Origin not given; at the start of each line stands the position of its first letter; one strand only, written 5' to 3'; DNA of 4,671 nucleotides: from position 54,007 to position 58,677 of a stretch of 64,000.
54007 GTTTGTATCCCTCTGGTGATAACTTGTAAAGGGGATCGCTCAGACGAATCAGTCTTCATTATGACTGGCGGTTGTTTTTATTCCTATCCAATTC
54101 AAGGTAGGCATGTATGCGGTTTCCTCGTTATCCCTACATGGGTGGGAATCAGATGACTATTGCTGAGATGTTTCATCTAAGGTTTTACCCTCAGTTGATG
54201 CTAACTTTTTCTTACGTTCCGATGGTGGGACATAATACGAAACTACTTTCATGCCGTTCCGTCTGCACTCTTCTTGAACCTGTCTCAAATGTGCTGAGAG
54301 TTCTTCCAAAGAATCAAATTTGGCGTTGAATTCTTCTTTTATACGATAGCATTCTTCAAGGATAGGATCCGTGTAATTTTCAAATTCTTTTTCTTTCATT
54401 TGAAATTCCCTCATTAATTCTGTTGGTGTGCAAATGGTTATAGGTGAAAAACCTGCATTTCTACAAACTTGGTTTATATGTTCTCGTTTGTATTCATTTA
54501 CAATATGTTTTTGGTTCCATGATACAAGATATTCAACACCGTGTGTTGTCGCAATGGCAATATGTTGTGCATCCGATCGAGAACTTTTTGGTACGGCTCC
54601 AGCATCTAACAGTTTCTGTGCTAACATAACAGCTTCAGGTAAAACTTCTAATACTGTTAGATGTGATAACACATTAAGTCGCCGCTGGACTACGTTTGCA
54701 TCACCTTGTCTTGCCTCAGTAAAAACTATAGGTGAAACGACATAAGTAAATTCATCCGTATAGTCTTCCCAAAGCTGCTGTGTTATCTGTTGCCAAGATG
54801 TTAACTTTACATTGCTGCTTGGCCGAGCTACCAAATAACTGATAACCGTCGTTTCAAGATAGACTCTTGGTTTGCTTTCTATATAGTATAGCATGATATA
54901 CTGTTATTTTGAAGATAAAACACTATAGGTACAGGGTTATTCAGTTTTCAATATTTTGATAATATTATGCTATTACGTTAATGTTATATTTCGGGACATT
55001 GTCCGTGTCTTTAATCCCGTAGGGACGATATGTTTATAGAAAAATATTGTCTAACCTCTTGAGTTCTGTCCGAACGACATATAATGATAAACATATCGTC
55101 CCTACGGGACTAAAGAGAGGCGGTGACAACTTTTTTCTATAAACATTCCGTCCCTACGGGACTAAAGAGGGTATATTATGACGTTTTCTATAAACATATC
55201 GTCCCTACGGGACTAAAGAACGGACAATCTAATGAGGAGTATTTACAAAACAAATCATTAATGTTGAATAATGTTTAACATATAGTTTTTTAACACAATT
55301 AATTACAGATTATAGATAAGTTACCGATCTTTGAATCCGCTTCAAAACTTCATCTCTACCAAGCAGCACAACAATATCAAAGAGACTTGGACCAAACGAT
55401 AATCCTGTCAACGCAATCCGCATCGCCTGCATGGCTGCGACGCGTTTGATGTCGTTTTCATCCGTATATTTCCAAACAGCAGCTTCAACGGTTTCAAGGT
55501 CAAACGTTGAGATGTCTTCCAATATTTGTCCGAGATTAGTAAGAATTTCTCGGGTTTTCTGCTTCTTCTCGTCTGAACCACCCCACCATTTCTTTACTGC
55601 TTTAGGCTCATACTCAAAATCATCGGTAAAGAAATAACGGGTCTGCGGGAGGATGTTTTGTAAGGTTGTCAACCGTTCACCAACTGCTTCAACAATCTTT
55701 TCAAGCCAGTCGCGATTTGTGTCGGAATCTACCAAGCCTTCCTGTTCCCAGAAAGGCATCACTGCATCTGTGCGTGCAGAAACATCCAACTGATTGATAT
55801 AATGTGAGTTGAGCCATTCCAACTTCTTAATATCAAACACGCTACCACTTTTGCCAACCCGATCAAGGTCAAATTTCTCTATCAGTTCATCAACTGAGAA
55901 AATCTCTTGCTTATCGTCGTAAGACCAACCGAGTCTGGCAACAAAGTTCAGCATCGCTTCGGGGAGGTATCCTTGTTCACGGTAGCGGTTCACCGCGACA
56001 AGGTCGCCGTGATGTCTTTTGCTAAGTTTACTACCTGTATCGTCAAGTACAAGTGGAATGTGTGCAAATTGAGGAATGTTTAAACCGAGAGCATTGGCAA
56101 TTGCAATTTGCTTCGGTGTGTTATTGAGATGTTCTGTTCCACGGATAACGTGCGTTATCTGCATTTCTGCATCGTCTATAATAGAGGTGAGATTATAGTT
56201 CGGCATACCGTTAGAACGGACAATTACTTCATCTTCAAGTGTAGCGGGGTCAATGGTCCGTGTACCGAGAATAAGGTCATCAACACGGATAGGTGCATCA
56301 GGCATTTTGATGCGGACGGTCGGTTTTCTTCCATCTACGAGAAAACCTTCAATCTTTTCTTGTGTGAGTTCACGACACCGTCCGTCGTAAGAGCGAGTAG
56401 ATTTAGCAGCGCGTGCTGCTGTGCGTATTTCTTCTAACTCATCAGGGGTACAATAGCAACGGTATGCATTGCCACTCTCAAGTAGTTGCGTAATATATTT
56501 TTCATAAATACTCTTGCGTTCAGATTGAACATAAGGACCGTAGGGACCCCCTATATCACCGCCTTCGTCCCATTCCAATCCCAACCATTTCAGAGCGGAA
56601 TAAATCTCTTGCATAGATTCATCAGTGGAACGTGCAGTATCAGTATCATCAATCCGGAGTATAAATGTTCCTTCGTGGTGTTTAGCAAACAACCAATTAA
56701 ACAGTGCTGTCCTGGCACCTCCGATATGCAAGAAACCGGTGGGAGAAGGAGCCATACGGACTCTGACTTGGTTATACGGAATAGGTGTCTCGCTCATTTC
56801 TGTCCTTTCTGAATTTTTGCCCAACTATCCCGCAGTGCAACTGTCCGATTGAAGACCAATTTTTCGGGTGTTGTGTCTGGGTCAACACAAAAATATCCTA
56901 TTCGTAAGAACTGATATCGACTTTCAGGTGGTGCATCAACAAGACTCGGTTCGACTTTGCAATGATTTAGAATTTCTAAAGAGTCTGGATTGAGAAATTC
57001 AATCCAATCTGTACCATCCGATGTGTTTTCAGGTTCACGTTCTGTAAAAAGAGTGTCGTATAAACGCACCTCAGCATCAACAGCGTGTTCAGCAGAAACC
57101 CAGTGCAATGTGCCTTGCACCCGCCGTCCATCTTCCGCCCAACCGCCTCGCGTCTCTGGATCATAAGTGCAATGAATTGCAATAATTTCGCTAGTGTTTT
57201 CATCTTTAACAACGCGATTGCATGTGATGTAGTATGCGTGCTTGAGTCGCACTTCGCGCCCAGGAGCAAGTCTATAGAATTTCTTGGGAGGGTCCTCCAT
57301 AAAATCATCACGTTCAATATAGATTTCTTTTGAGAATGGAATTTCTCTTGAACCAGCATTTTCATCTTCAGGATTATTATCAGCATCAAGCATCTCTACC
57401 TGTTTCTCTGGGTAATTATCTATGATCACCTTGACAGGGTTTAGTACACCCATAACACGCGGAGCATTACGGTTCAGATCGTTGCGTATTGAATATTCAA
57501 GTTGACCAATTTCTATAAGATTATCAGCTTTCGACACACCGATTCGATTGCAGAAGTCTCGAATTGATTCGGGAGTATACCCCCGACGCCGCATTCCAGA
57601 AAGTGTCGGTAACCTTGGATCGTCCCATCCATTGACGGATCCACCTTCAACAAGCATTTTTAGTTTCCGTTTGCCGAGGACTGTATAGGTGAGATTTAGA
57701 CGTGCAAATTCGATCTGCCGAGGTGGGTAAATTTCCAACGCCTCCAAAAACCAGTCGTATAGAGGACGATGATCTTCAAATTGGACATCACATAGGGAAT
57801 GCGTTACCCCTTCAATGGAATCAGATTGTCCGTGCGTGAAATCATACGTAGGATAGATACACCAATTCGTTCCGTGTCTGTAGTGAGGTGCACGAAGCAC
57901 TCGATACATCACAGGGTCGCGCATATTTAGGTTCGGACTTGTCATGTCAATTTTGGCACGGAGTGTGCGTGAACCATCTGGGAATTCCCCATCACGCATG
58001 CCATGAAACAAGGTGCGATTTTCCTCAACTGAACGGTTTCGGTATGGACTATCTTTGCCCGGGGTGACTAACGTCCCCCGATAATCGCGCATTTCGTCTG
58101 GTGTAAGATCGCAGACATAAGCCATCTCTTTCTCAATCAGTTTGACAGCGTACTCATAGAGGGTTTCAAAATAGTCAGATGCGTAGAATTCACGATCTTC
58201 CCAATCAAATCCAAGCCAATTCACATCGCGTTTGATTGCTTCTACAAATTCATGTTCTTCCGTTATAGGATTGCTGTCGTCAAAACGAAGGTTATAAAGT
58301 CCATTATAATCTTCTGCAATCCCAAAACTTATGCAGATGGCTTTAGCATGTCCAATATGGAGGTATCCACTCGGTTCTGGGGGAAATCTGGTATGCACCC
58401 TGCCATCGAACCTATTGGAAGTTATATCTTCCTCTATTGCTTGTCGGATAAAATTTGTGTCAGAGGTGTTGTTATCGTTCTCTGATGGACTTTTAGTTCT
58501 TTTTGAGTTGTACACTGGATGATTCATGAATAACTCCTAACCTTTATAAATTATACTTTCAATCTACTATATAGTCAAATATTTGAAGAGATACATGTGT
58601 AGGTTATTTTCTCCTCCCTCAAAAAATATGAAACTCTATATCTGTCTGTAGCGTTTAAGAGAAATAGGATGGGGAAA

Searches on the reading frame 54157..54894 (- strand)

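Call 63: search_protein_families(library=pfam, proteins=[window:54157-54894:-], max_evalue=0.01)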
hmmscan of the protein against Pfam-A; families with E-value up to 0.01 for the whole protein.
window:54157-54894:- (245 aa): 1 family
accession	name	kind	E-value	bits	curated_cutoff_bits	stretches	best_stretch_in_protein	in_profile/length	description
PF01850.27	PIN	-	0.001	20.1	23.6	1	12-123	2-108/120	PIN domain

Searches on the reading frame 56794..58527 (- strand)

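Call 63: search_protein_families(library=pfam, proteins=[window:56794-58527:-], max_evalue=0.01)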
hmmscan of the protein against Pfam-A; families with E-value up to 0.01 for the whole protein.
window:56794-58527:- (577 aa): 3 families
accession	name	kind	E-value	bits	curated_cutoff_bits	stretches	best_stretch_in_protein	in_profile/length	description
PF00749.27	tRNA-synt_1c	-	1.2e-101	340.2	23.4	1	44-352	2-313/314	tRNA synthetases class I (E and Q), catalytic domain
PF03950.23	tRNA-synt_1c_C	-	3.1e-30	104.7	23.9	1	355-456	1-91/91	tRNA synthetases class I (E and Q), anti-codon binding domain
PF20974.2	tRNA-synt_1c_C2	-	4.1e-24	85.5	23.9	1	473-549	1-69/69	tRNA synthetases class I (E and Q), anti-codon binding domain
